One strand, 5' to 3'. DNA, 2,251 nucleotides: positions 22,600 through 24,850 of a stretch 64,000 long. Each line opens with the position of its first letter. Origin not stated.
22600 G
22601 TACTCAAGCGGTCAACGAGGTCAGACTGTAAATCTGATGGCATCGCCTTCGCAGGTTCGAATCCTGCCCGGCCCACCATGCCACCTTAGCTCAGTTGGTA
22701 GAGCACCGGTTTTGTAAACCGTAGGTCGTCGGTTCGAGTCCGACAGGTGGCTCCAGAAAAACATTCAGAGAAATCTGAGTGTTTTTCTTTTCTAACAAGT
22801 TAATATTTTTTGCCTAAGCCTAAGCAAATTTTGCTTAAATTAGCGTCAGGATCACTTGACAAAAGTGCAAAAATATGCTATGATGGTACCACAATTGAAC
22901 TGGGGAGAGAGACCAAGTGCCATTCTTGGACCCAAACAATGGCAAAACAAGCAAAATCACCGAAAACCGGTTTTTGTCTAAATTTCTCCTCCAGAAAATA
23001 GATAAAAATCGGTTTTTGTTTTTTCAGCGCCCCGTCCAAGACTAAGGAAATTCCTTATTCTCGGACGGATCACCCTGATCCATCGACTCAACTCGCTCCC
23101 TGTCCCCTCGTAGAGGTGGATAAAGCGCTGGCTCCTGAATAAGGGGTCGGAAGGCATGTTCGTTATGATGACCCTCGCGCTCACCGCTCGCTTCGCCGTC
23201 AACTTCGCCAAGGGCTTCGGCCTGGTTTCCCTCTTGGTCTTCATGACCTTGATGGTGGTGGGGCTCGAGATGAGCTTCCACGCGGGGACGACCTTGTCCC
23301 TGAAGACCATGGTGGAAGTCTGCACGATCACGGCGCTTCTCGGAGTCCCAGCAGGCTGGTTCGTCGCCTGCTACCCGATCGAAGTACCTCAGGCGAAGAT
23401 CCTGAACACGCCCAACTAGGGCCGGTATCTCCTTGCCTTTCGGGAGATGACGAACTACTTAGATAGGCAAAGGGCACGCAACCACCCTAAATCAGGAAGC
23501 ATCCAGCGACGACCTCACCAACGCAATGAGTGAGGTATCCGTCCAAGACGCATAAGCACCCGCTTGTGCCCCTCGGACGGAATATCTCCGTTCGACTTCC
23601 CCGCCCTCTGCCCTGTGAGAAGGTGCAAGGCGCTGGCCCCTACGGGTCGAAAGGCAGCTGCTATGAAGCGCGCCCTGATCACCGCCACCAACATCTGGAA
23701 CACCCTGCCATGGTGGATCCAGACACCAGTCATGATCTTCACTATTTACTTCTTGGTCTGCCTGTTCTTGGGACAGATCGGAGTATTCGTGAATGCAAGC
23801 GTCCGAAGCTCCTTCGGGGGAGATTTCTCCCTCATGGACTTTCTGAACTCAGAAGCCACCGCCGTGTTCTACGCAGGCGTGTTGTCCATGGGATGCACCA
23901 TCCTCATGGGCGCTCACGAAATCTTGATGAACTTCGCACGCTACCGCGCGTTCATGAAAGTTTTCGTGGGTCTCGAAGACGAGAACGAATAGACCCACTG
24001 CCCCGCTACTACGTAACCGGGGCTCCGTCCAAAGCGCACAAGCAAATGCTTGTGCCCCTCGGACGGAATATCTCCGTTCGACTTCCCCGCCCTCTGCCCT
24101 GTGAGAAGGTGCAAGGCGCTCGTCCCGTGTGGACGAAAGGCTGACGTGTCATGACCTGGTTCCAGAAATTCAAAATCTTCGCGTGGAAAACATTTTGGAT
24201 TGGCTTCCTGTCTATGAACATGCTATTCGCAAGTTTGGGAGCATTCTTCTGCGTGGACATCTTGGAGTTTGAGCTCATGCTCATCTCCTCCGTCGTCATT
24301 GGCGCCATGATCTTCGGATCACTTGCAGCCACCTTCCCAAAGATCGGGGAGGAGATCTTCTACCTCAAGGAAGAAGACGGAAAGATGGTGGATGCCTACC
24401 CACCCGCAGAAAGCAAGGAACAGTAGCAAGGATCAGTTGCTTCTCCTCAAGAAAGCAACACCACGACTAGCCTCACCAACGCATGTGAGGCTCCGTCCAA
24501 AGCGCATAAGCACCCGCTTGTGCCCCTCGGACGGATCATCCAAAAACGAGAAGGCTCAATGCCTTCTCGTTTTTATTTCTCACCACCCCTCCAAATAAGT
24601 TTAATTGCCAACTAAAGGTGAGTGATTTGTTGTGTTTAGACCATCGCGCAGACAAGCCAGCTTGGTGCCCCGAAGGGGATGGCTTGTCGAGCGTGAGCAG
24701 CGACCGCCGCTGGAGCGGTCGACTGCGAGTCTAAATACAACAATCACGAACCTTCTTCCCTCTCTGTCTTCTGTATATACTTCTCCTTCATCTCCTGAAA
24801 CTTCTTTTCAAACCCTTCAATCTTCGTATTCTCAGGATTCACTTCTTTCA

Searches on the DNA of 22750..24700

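Call 33: search_rna_families(source=window, start=22750, end=24700, threshold=evalue, max_evalue=10, show_alignments=3)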
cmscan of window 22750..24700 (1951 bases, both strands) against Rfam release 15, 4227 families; matches with E-value up to 10: 14.
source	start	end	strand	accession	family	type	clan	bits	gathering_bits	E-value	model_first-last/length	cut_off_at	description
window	24015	24079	-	RF03796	mir-5984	Gene; miRNA;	-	23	95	0.18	1-74/74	no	mir-5984 microRNA precursor family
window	22750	22792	+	RF02637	EF0408_EF0409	Gene; sRNA;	-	21.7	440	0.0048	370-412/412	5'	Enterococcus sRNA EF0408_EF0409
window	24542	24576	+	RF03210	mir-7359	Gene; miRNA;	-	21.2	90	0.79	1-56/56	no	mir-7359 microRNA precursor family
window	22758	22813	-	RF02844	RefA9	Gene; antisense;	-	20.6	49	3.9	1-64/64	no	Enterococcus sRNA A9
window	23957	24056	-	RF03023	rpfG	Gene; sRNA;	-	20.5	75.9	0.15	1-85/85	no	rpfG RNA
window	22932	23024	+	RF02074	STnc240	Gene; sRNA;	-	19.9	55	8.8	1-77/77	no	Enterobacterial sRNA STnc240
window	24542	24574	+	RF03623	mir-1252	Gene; miRNA;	-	19.6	70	4.8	1-65/65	no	mir-1252 microRNA precursor family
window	22961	23018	+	RF03940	MIR9563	Gene; miRNA;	-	19.2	90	2.2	1-127/127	no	MIR9563 microRNA precursor family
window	22759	22844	-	RF02384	FasX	Gene; sRNA;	-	18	100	4.5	1-205/205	no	FasX small RNA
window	22953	23021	+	RF00727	bantam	Gene; miRNA;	CL00091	17.4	61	7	1-82/82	no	bantam microRNA precursor family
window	23916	23966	-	RF03485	mir-4000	Gene; miRNA;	-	17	58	5.1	1-54/54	no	mir-4000 microRNA precursor family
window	24500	24585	-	RF03088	Parabacteroides-1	Gene; sRNA;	-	16.9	93.4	4.5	1-105/105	no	Parabacteroides-1 RNA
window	22959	23019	+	RF04135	MIR5062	Gene; miRNA;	-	16.5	140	6.2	45-113/158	no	MIR5062 microRNA precursor family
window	23023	23073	-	RF04136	MIR1862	Gene; miRNA;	-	16.4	84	8.8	1-90/90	no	MIR1862 microRNA precursor family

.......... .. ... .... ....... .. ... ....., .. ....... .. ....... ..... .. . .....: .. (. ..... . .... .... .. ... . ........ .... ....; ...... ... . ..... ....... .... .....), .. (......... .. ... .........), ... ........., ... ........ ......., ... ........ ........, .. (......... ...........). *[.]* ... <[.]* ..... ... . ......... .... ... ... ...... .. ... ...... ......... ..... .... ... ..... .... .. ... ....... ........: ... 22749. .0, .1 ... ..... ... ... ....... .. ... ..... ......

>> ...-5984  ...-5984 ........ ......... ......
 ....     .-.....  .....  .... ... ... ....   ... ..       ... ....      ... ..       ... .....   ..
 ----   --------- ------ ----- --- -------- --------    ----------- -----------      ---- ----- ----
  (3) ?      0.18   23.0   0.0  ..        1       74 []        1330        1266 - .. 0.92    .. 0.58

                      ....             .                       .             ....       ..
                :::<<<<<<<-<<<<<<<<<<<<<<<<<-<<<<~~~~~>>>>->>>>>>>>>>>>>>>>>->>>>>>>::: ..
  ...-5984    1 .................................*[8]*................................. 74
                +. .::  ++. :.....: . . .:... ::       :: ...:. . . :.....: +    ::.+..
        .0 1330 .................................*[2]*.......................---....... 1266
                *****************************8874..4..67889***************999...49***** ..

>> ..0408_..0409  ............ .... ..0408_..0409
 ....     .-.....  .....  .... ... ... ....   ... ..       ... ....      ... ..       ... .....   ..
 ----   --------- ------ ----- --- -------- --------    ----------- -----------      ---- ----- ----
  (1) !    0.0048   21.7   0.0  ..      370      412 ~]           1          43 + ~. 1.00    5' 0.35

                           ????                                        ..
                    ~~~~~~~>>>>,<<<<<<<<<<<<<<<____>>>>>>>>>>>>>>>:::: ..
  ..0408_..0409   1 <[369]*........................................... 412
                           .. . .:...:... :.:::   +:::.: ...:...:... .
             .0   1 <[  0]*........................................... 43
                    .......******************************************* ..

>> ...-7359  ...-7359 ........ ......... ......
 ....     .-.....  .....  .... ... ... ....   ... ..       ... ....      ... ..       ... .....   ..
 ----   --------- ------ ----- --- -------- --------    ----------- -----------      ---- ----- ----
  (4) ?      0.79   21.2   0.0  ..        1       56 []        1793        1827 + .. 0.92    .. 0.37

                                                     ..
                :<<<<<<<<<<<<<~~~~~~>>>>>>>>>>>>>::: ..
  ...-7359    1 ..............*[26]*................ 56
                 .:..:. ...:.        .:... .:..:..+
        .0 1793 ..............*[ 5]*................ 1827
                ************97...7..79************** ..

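Call 98: search_with_rna_model(model_id=R1, source=window, start=22800, end=24700, filters=off, max_evalue=10)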
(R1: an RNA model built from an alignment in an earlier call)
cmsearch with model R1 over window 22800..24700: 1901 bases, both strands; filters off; matches with E-value up to 10: 33.
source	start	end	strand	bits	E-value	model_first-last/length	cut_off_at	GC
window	24535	24575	-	10.6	0.0068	1-171/171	no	0.39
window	22895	23004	+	7.6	0.041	1-171/171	no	0.41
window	24541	24579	+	7.4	0.046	1-171/171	no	0.38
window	23706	23774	+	5.5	0.15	1-171/171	no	0.48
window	23810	23847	+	5.3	0.17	1-171/171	no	0.5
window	22957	23080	-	4.9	0.21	1-171/171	no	0.41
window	23529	23584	-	4.8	0.22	1-171/171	no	0.57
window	24007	24032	-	4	0.35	1-171/171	no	0.58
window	22809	22843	-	3.7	0.42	1-171/171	no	0.31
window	24334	24372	-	3.7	0.44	1-171/171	no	0.49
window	23278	23313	+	2.6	0.82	1-171/171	no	0.64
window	24258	24303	+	1.7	1.4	1-171/171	no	0.52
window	23569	23605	+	1.5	1.7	1-171/171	no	0.65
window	24055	24091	+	1.5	1.7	1-171/171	no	0.65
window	23947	23980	+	1.4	1.7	1-171/171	no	0.5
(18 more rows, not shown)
